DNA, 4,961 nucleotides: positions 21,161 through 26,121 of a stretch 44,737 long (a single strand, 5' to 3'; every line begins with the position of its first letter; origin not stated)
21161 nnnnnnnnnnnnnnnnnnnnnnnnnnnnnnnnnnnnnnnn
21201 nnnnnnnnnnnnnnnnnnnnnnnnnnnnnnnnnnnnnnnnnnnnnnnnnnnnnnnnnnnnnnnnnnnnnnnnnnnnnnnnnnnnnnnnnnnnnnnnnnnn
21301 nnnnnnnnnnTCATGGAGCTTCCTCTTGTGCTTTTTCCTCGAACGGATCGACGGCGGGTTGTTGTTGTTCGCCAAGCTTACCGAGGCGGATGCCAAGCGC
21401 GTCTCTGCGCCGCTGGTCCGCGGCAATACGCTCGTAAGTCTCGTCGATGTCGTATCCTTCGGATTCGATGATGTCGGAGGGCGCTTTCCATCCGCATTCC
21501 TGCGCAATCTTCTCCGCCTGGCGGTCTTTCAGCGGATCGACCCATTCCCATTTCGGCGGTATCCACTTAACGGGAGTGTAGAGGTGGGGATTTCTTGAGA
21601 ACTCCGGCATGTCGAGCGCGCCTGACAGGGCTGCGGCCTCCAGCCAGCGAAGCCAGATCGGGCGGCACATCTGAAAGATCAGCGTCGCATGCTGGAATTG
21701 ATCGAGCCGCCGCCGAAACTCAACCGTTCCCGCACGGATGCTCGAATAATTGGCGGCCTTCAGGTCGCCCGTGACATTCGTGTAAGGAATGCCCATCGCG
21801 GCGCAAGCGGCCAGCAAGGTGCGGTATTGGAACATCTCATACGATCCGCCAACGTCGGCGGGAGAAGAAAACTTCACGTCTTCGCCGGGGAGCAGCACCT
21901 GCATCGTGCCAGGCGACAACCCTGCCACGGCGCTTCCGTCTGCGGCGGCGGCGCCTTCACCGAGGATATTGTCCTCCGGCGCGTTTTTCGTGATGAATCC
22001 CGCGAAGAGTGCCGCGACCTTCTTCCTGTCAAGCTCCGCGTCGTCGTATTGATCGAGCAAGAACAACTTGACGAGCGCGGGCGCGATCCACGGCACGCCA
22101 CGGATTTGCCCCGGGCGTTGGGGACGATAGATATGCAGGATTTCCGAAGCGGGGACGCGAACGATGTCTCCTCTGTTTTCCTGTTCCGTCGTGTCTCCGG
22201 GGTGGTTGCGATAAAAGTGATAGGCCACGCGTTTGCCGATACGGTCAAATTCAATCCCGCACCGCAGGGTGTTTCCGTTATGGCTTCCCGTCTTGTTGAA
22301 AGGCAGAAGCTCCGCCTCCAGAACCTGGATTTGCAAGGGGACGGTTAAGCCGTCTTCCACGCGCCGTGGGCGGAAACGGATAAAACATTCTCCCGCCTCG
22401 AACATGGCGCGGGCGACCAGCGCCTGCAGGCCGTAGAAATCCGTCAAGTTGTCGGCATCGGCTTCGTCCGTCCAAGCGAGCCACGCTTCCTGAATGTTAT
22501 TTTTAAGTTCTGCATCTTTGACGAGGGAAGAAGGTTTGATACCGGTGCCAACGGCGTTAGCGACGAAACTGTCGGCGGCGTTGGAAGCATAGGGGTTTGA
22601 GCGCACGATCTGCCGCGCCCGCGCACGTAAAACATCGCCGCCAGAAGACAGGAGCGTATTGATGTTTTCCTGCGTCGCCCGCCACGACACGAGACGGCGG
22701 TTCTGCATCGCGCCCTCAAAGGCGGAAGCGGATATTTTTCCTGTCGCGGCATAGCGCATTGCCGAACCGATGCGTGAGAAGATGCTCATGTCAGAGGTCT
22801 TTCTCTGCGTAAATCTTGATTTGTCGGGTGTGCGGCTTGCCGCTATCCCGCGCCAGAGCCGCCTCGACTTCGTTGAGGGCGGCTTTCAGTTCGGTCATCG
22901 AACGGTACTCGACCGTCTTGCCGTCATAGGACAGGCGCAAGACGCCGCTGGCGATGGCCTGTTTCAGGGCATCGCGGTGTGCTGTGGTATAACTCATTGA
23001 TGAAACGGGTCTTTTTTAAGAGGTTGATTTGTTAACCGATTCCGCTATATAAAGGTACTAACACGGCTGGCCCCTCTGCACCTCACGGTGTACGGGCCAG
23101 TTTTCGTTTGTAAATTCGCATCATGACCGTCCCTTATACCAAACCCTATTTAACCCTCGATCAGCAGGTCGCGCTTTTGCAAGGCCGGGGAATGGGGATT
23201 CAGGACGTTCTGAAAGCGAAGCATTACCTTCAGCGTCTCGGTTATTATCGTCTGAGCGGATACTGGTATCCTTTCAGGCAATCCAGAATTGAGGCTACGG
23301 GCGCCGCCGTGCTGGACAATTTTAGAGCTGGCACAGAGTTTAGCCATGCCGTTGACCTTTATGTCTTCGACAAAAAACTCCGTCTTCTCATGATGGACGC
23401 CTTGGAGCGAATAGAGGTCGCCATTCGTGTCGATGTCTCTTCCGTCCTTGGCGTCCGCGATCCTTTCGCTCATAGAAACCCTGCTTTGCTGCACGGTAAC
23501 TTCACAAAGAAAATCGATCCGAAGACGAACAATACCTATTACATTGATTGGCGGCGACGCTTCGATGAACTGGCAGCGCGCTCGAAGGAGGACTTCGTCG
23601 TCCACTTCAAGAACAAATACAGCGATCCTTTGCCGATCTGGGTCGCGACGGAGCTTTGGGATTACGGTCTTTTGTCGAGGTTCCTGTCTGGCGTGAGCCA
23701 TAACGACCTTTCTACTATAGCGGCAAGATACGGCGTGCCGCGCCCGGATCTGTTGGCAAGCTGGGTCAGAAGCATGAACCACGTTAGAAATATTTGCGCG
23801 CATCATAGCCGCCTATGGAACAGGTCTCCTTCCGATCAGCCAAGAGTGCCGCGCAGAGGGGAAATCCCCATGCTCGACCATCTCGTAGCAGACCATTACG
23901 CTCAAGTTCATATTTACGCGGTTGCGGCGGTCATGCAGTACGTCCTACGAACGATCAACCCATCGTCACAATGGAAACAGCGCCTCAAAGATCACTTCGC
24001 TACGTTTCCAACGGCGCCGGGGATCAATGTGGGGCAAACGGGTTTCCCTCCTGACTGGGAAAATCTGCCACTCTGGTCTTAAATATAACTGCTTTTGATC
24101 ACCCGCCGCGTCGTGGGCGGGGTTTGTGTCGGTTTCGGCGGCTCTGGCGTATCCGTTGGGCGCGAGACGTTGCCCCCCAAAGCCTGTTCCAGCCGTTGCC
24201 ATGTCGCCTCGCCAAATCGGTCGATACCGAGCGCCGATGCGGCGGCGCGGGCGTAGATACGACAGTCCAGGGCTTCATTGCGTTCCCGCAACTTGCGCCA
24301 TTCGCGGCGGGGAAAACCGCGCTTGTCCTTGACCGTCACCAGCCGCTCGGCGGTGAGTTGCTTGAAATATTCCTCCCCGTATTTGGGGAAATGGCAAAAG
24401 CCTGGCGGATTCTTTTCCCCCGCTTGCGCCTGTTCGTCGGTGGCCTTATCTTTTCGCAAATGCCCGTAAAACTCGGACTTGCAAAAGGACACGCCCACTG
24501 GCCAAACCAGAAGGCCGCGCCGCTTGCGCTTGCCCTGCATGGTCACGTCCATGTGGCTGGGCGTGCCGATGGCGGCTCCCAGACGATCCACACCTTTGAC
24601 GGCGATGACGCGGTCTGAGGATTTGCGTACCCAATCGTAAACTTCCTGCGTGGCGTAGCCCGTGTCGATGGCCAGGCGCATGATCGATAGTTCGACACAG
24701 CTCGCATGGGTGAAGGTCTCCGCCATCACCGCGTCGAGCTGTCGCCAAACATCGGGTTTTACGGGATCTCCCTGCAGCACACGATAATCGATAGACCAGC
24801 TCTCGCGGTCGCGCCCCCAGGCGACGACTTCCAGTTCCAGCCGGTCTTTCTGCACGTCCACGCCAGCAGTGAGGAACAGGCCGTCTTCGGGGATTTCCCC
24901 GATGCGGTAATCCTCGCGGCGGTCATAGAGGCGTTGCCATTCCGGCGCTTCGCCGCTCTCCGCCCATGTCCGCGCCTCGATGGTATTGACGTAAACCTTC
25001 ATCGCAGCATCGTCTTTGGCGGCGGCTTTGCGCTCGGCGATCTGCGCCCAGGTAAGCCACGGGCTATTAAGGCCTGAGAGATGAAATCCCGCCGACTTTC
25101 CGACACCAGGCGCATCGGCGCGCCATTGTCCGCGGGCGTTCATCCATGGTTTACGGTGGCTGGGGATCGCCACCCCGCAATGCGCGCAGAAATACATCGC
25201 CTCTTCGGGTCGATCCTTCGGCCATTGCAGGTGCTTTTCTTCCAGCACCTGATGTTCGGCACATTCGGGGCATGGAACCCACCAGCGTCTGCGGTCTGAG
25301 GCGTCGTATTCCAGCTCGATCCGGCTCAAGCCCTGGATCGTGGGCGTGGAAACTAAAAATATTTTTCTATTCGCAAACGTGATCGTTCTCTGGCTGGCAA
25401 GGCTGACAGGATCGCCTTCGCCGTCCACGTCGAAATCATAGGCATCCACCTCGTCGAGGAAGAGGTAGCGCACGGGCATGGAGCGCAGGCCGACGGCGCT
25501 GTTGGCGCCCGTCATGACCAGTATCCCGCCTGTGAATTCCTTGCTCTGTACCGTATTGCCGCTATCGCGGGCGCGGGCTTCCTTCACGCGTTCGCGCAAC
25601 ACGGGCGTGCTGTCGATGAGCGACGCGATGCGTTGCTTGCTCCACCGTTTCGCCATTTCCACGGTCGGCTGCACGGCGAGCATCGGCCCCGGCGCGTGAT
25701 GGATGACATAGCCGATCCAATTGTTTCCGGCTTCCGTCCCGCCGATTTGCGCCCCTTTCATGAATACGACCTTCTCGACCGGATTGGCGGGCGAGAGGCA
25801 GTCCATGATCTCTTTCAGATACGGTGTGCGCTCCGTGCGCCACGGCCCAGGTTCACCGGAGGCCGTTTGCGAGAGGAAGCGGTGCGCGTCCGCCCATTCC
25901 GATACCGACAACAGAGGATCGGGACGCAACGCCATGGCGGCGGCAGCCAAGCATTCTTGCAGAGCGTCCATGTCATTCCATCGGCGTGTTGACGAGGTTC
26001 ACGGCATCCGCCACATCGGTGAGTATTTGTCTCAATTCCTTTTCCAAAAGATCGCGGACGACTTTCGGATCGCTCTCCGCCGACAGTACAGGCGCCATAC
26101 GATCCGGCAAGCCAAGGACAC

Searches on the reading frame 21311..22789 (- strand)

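Call 19: search_protein_families(library=phrogs, proteins=[window:21311-22789:-], max_evalue=0.00001)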
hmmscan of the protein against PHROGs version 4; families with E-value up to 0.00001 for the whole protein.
window:21311-22789:- (492 aa): 2 families
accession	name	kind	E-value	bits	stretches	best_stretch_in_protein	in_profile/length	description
phrog_21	-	head and packaging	2.9e-108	364.3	1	17-487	35-517/1362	portal protein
phrog_537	-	head and packaging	1e-51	176.4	1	262-468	2-205/233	portal protein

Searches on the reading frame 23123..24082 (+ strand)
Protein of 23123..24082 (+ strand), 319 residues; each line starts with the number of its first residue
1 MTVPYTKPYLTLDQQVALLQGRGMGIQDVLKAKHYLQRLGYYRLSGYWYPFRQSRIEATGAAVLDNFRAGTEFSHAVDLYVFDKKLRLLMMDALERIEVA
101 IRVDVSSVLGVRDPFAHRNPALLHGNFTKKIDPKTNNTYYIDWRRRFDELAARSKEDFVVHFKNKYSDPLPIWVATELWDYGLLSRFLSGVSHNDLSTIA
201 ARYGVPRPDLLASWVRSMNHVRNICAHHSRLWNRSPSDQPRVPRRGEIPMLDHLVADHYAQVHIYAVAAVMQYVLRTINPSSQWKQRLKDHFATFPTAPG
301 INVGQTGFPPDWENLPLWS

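Call 73: search_protein_families(library=pfam, proteins=[window:23123-24082:+], max_evalue=0.001)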
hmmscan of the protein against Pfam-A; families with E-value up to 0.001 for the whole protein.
window:23123-24082:+ (319 aa): 1 family
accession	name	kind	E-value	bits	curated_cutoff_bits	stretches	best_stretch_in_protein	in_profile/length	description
PF07751.16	Abi_2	-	1.8e-53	182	25.6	1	34-233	1-184/184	Abi-like protein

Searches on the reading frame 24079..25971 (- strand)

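Call 19: search_protein_families(library=phrogs, proteins=[window:24079-25971:-], max_evalue=0.00001)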
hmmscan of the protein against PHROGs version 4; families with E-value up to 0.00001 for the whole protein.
window:24079-25971:- (630 aa): 9 families
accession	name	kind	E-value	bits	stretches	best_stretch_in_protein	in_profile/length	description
phrog_15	-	head and packaging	5.6e-263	877.4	1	3-628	337-976/1330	terminase large subunit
phrog_21311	-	head and packaging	7e-63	213.4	1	101-298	1-204/218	terminase large subunit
phrog_3028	-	unknown function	2.8e-38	132.9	1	413-602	2-176/203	-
phrog_16406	-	unknown function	4.5e-34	119.1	1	227-582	17-386/601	-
phrog_675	-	head and packaging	2e-33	116.5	1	24-354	25-346/576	terminase large subunit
phrog_3925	-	head and packaging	2.1e-28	100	1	11-123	31-139/150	terminase large subunit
phrog_15657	-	unknown function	6e-26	92.4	1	292-470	26-207/230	-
phrog_4145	-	head and packaging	5.8e-15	56.2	1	8-196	15-201/209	terminase large subunit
phrog_23163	-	unknown function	3.2e-09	37.6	1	12-122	15-124/130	-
